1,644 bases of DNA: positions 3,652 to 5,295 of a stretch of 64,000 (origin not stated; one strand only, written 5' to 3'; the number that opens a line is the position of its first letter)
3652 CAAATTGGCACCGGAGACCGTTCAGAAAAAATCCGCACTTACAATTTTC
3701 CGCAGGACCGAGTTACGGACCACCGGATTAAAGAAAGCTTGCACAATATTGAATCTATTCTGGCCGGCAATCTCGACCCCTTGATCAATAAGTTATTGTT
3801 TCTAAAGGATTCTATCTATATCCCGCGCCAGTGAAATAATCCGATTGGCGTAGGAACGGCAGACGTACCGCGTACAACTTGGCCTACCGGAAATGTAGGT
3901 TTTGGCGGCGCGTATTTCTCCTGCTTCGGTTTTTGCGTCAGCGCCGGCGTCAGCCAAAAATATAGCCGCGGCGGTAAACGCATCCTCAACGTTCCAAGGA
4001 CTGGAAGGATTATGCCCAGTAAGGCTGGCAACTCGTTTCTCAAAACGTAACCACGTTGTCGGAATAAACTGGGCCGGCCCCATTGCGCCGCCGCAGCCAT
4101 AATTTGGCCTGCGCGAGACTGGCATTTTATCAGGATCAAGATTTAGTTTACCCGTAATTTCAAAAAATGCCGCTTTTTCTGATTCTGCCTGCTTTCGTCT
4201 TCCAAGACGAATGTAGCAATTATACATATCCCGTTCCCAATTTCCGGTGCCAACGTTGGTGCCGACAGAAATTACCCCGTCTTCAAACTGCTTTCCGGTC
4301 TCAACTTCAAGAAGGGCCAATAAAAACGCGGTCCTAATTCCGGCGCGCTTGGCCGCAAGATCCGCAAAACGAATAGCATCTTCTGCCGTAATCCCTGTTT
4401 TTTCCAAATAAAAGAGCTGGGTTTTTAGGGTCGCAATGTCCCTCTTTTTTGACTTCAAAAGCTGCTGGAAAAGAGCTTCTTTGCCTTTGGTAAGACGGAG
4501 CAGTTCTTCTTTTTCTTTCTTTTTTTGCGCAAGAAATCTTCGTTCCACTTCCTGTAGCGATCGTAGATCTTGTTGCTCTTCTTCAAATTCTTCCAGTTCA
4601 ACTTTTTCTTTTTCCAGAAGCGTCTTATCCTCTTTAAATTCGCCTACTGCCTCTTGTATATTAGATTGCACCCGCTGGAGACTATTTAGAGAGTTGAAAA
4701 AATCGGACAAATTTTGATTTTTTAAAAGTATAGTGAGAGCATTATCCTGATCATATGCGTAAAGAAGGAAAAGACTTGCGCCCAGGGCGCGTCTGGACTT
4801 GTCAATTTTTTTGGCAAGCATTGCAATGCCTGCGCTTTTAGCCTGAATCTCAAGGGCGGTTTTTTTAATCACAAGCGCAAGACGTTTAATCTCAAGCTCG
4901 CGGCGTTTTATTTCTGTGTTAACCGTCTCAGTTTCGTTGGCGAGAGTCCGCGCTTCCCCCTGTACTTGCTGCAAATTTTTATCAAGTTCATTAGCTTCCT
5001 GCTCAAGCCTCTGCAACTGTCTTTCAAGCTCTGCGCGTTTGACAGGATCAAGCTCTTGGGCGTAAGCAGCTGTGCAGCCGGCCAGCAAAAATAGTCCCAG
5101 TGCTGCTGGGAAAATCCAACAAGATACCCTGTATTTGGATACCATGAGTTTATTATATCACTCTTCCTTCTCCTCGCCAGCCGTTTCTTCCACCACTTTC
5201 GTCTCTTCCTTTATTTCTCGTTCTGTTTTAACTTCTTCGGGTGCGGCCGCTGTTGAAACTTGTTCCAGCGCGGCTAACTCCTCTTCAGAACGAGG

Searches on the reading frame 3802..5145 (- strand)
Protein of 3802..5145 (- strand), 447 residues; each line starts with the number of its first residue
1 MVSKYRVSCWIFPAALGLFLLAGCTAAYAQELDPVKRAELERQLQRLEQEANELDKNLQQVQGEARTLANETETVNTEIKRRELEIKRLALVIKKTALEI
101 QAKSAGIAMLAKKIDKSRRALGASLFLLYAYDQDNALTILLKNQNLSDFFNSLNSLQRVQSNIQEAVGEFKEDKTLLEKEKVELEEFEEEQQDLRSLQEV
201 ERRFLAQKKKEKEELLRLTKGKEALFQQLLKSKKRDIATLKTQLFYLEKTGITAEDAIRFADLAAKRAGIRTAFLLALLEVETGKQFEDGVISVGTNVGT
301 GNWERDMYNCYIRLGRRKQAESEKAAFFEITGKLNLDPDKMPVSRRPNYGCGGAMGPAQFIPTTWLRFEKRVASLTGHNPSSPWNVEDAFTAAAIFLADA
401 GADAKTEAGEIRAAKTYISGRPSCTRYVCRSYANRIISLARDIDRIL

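Call 59: search_protein_families(library=pfam, proteins=[window:3802-5145:-], max_evalue=0.001)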
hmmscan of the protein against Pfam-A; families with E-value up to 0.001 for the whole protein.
window:3802-5145:- (447 aa): 1 family
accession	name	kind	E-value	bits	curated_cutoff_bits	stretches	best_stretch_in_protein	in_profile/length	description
PF13406.11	SLT_2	-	1.5e-07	31.4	24.3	1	264-407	80-206/292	Transglycosylase SLT domain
